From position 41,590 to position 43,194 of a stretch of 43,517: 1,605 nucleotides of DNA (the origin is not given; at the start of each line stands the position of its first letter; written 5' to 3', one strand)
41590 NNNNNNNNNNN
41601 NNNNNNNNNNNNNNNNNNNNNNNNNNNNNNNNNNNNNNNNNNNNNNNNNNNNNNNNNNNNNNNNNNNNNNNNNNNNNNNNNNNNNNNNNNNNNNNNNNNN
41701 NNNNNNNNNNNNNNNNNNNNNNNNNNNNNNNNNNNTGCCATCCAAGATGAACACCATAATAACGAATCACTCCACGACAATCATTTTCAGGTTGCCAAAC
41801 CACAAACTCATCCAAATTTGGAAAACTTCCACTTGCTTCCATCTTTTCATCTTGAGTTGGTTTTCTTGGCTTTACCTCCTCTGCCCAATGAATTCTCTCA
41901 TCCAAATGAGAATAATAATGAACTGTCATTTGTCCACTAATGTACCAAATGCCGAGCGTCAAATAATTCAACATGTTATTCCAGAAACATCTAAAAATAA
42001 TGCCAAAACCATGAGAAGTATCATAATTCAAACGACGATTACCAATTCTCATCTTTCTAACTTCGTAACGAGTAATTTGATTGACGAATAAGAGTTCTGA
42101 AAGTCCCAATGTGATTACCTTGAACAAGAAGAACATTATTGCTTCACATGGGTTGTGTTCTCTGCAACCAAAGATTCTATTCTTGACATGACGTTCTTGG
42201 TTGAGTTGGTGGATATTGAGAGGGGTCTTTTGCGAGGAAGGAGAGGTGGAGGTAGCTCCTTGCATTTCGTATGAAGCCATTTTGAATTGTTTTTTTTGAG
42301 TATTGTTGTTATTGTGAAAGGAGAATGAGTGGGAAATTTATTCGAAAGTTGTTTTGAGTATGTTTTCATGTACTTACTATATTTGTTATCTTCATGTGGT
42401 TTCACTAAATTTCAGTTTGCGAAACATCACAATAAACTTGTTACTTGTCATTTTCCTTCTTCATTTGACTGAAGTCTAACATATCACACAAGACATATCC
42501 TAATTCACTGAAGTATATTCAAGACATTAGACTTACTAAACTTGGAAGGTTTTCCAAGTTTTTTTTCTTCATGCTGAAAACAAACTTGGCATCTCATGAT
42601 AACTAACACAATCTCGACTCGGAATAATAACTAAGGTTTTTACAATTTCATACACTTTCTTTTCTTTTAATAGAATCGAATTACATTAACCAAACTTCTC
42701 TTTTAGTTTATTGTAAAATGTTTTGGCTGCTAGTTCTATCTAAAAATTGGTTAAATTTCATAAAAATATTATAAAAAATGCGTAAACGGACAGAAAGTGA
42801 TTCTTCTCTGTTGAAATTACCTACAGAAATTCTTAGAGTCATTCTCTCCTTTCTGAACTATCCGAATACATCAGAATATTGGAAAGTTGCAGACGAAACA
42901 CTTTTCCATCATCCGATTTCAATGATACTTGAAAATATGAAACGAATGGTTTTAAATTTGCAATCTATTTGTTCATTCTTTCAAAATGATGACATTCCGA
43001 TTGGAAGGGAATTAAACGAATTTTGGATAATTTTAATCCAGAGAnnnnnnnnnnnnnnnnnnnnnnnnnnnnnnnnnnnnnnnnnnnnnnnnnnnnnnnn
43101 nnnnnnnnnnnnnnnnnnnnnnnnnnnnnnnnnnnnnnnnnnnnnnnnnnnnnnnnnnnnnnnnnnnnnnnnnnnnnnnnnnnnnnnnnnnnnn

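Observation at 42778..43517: F-box-like N-terminus fused to a Ras-like GTPase with degenerate switch II; 41-nt micro-intron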

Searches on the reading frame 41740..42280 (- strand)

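Call 57: search_protein_families(library=pfam, proteins=[window:41740-42280:-], max_evalue=0.1)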
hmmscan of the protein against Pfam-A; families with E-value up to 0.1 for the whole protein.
window:41740-42280:- (180 aa): 2 families
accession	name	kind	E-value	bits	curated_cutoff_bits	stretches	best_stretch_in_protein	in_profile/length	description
PF20403.5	DUF6693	-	0.011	16.3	31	2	45-79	69-103/104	Family of unknown function (DUF6693)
PF10256.14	Erf4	-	0.034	14.6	29.3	0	85-128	42-84/116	Golgin subfamily A member 7/ERF4 family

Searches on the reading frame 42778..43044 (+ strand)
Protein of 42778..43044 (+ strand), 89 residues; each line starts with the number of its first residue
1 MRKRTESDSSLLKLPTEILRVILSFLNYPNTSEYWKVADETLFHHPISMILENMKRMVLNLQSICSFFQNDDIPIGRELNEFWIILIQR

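Call 34: search_protein_families(library=pfam, alignment_id=A1, max_evalue=10)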
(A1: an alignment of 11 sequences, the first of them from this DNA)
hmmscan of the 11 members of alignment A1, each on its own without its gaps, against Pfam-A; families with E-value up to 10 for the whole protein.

A. member 1, seq(89 aa): 2 families
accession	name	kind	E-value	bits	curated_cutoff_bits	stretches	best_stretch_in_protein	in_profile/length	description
PF00646.38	F-box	-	0.037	14.4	20.5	1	11-28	1-18/43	F-box domain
PF12937.12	F-box-like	-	0.059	13.6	24.3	1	12-28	2-18/47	F-box-like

B. families by the number of members that match (of 11 scanned): 9 families
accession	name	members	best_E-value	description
PF12937.12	F-box-like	5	0.017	F-box-like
PF00646.38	F-box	3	0.022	F-box domain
PF13013.11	F-box-like_2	2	0.0082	F-box-like domain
PF08857.17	ParBc_2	1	0.021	Putative ParB-like nuclease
PF20716.2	ATPTG10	1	0.046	ATPTG10-like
PF02204.23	VPS9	1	0.065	Vacuolar sorting protein 9 (VPS9) domain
PF09515.15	Thia_YuaJ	1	0.11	Thiamine transporter protein (Thia_YuaJ)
PF15966.10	F-box_4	1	0.18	F-box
PF02862.22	DDHD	1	0.18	DDHD domain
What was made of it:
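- F-box-clan families are consistently the top Pfam hits (call 34).
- Tried and rejected: Dismissed, because E > 0.03 and they do not recur in paralogues (call 34).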

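Call 35: search_solved_structures(query=A1, max_evalue=10, show_alignments=4)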
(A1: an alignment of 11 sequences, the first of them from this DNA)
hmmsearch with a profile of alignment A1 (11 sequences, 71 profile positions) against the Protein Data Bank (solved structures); distinct sequences matched with E-value up to 10: 2.
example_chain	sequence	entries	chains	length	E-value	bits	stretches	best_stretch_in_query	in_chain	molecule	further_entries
3p8c_B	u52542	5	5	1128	0.31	14.8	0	5-28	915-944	Nck-associated protein 1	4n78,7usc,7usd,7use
7tgh_S2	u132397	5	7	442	2.7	11.7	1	15-54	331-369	NADH dehydrogenase subunit 7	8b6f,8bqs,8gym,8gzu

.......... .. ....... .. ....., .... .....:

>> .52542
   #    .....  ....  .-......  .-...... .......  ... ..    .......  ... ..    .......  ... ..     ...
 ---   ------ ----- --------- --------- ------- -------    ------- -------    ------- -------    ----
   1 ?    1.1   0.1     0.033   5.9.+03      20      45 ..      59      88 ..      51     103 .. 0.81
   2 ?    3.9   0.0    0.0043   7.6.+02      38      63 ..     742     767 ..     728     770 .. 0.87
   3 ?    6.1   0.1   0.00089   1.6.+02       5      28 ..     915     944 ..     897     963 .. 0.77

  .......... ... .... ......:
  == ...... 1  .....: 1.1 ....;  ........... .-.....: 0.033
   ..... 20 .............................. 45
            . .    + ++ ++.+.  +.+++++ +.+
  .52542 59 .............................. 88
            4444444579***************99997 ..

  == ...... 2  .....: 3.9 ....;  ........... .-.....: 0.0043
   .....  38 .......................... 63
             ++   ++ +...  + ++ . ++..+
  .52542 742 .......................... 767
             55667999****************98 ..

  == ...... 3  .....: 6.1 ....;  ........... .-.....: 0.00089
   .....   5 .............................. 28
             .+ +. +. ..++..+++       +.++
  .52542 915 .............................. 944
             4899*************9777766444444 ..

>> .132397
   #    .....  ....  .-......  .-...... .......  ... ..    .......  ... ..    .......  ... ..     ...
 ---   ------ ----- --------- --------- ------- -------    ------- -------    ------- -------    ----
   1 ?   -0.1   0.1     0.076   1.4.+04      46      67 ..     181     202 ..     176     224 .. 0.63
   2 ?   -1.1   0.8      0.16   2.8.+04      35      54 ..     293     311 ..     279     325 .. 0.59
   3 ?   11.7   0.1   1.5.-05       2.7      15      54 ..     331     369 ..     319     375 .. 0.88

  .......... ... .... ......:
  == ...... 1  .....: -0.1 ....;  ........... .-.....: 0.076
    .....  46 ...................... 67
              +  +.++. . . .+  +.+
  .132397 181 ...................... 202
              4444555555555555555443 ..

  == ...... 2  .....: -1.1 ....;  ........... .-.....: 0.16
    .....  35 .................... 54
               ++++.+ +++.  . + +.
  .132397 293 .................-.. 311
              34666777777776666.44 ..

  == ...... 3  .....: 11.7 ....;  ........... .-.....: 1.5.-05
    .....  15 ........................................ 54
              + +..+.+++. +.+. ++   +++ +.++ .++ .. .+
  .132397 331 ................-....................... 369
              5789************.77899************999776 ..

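Call 37: find_homologous_proteins(query=A1, max_evalue=0.01)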
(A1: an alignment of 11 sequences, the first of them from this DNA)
Query A1 (11 sequences) (89 aa, profile of the alignment): 2 proteins with E <= 0.01 among 201 candidates.
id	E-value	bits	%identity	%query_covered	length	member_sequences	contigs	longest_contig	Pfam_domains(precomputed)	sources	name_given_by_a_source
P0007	2.0e-19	88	31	84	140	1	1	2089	-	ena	-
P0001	7.6e-4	38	100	40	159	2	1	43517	PF00071.29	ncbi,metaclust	ncbi:predicted protein, partial [Naegleria gruberi]|metaclust:status=active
